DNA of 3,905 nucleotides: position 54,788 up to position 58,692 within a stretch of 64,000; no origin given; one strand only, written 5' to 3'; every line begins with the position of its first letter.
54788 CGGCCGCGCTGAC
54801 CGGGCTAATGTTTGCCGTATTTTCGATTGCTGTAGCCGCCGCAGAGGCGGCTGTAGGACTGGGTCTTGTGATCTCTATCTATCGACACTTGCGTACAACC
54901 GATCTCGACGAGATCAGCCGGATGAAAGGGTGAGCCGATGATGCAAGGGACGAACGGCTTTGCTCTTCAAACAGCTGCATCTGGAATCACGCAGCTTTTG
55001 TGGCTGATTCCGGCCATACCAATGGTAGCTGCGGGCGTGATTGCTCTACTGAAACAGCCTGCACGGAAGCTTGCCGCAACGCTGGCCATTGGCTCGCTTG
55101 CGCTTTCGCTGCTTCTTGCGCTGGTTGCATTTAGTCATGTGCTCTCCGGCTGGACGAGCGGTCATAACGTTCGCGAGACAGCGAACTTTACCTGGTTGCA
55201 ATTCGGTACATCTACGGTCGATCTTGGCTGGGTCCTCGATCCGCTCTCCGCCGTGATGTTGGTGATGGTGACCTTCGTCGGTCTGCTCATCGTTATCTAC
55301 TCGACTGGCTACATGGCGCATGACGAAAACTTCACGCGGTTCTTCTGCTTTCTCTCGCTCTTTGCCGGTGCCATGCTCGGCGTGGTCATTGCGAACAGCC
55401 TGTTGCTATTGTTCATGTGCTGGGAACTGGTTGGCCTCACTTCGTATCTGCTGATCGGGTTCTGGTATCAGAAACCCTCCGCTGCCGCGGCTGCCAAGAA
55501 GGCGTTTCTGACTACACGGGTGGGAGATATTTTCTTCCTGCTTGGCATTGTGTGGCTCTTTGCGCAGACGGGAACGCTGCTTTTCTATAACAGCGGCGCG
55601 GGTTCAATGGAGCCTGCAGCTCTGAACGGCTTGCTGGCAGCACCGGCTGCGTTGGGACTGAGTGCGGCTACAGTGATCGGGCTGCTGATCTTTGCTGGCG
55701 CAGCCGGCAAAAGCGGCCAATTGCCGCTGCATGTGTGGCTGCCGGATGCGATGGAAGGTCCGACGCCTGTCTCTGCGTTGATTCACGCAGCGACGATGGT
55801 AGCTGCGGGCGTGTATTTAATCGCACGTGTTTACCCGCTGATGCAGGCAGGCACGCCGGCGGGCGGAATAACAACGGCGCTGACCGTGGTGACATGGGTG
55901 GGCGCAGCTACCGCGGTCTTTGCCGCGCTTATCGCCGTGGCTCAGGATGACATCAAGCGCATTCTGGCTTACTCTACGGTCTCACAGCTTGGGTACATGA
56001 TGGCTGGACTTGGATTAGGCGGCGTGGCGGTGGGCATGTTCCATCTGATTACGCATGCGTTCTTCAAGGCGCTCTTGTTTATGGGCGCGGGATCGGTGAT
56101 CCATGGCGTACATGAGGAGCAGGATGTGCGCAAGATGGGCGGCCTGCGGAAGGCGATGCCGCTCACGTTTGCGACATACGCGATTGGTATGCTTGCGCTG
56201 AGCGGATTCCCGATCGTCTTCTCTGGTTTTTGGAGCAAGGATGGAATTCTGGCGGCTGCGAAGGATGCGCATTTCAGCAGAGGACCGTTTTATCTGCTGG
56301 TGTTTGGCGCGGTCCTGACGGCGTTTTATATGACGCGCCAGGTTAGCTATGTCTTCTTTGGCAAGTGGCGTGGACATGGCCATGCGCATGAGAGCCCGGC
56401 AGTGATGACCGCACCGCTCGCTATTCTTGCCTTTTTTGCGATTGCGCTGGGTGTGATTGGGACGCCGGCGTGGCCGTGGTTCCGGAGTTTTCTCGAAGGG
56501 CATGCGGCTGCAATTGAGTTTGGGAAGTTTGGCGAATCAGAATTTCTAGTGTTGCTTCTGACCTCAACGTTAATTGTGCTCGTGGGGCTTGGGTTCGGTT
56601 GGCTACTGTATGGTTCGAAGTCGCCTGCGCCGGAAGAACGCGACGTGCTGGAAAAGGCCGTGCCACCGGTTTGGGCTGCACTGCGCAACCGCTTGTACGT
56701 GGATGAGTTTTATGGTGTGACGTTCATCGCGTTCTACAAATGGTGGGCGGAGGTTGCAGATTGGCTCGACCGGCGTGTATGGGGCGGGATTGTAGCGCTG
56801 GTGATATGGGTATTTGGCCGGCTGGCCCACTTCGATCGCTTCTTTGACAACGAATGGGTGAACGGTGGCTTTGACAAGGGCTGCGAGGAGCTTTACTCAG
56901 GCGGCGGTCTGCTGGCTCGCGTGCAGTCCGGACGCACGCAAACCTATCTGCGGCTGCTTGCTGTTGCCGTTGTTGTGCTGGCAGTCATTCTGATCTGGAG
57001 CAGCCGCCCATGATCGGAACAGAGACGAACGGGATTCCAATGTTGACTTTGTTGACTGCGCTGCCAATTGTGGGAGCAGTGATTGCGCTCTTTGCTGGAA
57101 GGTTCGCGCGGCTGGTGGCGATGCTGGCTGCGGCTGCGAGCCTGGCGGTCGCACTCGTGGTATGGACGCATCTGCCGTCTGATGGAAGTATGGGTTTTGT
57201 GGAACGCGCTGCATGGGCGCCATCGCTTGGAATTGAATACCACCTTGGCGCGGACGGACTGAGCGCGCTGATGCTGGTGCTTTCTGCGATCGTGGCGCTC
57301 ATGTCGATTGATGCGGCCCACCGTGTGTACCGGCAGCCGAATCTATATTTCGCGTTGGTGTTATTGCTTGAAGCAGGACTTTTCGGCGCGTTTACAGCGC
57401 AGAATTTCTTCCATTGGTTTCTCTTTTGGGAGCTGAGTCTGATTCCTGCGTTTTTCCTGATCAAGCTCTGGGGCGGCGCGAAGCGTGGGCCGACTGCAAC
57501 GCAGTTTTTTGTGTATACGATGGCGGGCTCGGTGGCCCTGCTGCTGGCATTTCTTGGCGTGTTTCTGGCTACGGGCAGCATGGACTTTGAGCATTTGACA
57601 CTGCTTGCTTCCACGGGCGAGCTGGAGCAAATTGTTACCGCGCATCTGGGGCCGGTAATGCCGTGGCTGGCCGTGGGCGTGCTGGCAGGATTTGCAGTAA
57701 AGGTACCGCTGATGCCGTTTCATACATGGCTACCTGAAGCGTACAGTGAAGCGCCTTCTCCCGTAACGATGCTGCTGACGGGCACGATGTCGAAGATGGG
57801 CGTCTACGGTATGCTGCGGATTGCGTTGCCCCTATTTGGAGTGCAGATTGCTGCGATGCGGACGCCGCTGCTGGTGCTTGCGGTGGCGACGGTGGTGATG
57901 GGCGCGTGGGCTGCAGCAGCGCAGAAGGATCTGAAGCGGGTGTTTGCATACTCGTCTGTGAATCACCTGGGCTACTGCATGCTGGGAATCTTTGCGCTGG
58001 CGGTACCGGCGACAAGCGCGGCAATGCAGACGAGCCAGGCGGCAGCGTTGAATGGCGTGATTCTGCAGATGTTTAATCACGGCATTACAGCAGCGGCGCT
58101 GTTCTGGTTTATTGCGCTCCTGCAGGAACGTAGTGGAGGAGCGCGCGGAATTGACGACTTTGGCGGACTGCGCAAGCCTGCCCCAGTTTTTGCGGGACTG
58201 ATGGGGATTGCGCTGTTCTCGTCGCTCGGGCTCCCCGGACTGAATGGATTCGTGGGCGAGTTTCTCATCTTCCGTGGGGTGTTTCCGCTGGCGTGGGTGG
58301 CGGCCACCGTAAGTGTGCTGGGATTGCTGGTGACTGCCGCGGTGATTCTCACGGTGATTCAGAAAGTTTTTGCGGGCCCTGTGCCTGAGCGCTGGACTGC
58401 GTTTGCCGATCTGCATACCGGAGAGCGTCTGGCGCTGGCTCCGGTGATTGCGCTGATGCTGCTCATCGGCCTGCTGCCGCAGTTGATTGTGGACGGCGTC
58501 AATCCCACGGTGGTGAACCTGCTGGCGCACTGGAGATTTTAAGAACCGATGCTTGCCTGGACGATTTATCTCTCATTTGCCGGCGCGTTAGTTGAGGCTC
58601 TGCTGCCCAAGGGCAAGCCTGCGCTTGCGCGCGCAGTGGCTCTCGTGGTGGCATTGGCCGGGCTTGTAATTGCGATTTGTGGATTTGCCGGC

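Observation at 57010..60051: Two tandem NuoM-type genes give four antiporter-like subunits (L, M, M', N)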

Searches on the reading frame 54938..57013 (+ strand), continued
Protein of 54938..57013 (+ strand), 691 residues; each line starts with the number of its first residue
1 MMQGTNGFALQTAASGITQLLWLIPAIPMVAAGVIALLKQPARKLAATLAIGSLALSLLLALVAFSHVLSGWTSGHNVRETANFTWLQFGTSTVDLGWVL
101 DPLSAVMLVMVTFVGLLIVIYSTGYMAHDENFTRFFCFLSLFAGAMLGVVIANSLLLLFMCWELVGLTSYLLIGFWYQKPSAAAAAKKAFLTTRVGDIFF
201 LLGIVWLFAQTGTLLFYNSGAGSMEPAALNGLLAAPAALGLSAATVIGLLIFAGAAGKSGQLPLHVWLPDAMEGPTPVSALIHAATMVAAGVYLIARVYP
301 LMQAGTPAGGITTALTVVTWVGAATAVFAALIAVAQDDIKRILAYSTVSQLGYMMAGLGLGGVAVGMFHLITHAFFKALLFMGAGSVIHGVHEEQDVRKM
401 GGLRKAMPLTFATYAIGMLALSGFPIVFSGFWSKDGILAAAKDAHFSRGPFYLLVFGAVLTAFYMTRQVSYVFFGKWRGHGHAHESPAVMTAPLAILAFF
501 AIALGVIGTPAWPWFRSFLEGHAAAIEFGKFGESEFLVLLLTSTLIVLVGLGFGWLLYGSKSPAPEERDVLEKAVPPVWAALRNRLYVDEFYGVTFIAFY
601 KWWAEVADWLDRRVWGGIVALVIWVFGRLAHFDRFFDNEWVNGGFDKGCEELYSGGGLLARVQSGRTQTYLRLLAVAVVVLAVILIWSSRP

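Call 62: predict_structure(alignment_id=A3)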
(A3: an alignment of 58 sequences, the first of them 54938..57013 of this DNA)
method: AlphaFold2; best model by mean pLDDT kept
length: 691 residues; sequences in the alignment: 58
mean_pLDDT: 70.0   pTM: 0.74
mean pLDDT of the five models: 70.0, 69.6, 69.2, 63.2, 59.1
residues with pLDDT >= 90: 46; 70-90: 355; 50-70: 198; < 50: 92
segments of 3 or more residues with pLDDT < 50: 1-6, 263-266, 423-432, 526-533, 585-600, 636-668, 688-691
pLDDT, mean of each block of 10 residues (from residue 1): 48 84 93 82 85 96 94 86 82 83 88 88 78 84 88 87 77 58 60 75 84 74 58 69 81 74 52 62 62 75 63 79 83 80 78 80 75 74 67 66 76 69 46 61 71 84 81 68 58 80 66 75 58 55 72 79 71 77 52 42 55 60 65 47 30 28 39 63 57 38
secondary structure, 60 per line:
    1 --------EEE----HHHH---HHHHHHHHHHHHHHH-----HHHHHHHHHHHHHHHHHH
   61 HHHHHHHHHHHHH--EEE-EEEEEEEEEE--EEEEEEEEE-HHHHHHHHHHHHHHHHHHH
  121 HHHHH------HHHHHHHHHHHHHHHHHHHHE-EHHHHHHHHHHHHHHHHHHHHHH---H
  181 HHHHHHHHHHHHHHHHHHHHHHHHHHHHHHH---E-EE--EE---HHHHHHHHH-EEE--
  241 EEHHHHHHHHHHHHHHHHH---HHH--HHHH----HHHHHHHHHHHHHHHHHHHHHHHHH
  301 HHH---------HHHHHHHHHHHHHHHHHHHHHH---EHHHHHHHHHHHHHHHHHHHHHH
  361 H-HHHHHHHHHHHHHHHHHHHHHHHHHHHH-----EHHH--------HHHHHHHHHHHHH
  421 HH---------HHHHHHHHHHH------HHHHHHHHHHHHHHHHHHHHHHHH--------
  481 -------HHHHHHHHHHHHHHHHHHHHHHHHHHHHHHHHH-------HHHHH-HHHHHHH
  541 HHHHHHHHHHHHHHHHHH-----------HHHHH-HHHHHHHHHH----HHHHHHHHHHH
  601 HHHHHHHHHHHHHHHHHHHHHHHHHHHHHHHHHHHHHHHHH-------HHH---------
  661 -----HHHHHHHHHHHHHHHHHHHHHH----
elements in order (helices of 4 or more, strands of 3 or more residues): E9-11 H16-19 H23-37 H43-73 E76-78 E80-89 E92-100 H102-125 H132-151 H155-176 H180-211 H226-234 E236-238 H243-259 H268-271 H276-303 H313-334 H339-361 H363-390 H408-422 H432-442 H449-472 H488-520 H528-532 H534-558 H570-574 H576-585 H590-641 H666-687
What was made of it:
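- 56813..56890 (+): 26-residue insertion in the lateral helix HL of NuoL (aa 626-651, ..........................). The AF2 model has a helix at 590-641, low confidence at 636-668 and TM16 at 666-687 (call 62).
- The AF2 model of NuoL has low confidence exactly in the second half of the insertion (pLDDT below 50 at 636-668, call 62), so a continuous helix is not shown.
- Tried and rejected: It does not resolve the second half of the insertion (call 62).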

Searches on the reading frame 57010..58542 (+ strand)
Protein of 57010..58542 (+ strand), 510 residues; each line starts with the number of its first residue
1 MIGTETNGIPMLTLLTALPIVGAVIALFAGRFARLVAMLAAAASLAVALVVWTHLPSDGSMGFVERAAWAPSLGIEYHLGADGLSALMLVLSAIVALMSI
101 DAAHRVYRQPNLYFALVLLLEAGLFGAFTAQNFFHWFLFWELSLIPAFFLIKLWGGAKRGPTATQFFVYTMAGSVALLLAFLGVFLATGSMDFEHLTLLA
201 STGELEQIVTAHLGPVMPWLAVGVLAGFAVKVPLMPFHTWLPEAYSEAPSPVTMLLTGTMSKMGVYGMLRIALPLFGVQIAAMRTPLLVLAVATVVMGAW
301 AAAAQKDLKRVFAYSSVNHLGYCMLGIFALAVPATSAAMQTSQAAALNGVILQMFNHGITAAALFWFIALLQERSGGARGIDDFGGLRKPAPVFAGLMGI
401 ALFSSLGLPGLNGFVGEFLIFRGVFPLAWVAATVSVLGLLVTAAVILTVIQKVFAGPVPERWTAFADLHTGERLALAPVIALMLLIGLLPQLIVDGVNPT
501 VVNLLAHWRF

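Call 4: search_protein_families(library=ncbifam, proteins=[window:57010-58542:+], max_evalue=0.00001)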
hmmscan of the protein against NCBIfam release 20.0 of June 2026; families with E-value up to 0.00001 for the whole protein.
window:57010-58542:+ (510 aa): 71 families (the best 25 are shown)
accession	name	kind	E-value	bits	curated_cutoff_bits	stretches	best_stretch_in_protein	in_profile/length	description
TIGR01972.1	NDH_I_M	subfamily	2.7e-129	432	263.8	1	12-507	1-485/486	NADH-quinone oxidoreductase subunit M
NF004500.0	PRK05846.1-4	equivalog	4.8e-116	388.5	550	1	8-506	3-504/525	NADH-quinone oxidoreductase subunit M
NF005060.0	PRK06473.1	equivalog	9.1e-94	314.9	747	1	11-506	1-483/500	NADH-quinone oxidoreductase subunit M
NF004499.0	PRK05846.1-3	equivalog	1.6e-93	314.1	585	1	9-509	4-489/502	NADH-quinone oxidoreductase subunit M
NF004505.0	PRK05846.2-5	equivalog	3.5e-93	313.1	700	1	11-505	4-482/508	NADH-quinone oxidoreductase subunit M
NF005611.0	PRK07363.1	equivalog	2.1e-89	300.3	764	1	11-506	1-483/501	NADH-quinone oxidoreductase subunit M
NF009212.0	PRK12561.1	subfamily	4.9e-88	296.1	645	1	7-503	4-494/531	NAD(P)H-quinone oxidoreductase subunit 4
NF004501.0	PRK05846.1-5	subfamily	3e-85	286.9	598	1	8-507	3-486/492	NADH-quinone oxidoreductase subunit M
NF004506.0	PRK05846.2-6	equivalog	1.3e-80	272.2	789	1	35-506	39-491/493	NADH-quinone oxidoreductase subunit M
NF004498.0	PRK05846.1-1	equivalog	1.2e-73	248.6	614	1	11-505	2-497/509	NADH-quinone oxidoreductase subunit M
NF002713.0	PRK02546.1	subfamily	2.7e-71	240.6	827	1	6-506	5-500/533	NAD(P)H-quinone oxidoreductase subunit 4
NF004502.0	PRK05846.2-1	equivalog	1.2e-69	235.5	791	1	73-501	82-494/500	NADH-quinone oxidoreductase subunit M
NF004503.0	PRK05846.2-2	subfamily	5.8e-67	227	720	1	12-495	3-480/490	NADH-quinone oxidoreductase subunit M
NF004504.0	PRK05846.2-3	equivalog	2.1e-66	225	785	1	8-495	8-484/499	NADH-quinone oxidoreductase subunit M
NF006240.0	PRK08376.1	subfamily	1.1e-51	176.3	662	1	11-504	6-507/521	putative monovalent cation/H+ antiporter subunit D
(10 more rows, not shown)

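Call 9: search_solved_structures(query=window:57010-58542:+, max_evalue=1e-20)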
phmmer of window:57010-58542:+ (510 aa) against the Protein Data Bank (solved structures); distinct sequences matched with E-value up to 1e-20: 46.
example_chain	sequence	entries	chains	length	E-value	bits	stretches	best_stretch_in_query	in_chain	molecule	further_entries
8qby_M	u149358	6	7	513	2e-74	254.7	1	11-505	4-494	NADH dehydrogenase subunit M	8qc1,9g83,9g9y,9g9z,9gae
8e9g_M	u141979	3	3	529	1.8e-68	235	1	9-505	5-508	NADH-quinone oxidoreductase, M subunit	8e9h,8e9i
6tjv_D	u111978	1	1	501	2.7e-68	234.4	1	9-499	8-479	NADH dehydrogenase subunit 4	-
7ar7_M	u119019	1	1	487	8.3e-63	216.3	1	15-510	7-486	NADH-ubiquinone oxidoreductase chain 4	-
7aqw_M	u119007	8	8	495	1e-62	216.1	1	15-510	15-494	NADH-ubiquinone oxidoreductase chain 4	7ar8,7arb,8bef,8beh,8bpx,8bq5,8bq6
8e73_4M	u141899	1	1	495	2.1e-62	215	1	15-510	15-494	Nad4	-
7aqq_M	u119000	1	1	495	3.3e-62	214.4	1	15-510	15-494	NADH-ubiquinone oxidoreductase chain 4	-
7a23_M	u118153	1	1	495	1.5e-61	212.2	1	15-510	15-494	Nad4m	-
6hum_D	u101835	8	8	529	4.5e-60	207.3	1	9-506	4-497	NAD(P)H-quinone oxidoreductase chain 4 1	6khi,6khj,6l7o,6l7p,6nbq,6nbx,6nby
7p61_M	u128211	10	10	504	3.6e-57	197.7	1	14-504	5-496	NADH dehydrogenase I subunit M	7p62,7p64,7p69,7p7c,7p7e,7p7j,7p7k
3rko_M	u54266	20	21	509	3.8e-57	197.7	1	14-504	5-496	NADH-QUINONE OXIDOREDUCTASE SUBUNIT M | NADH dehydrogenase I subunit M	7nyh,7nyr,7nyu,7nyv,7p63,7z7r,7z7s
7wff_D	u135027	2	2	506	8.9e-57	196.4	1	6-508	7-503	NAD(P)H-quinone oxidoreductase chain 4, chloroplastic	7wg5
9grx_D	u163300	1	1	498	2.2e-55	191.9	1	9-494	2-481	NAD(P)H-quinone oxidoreductase chain 4, chloroplastic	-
7eu3_D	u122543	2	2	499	4.5e-51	177.6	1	9-494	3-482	NAD(P)H-quinone oxidoreductase chain 4, chloroplastic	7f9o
4he8_M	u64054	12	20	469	8.3e-44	153.7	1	12-500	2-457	NADH-quinone oxidoreductase subunit 13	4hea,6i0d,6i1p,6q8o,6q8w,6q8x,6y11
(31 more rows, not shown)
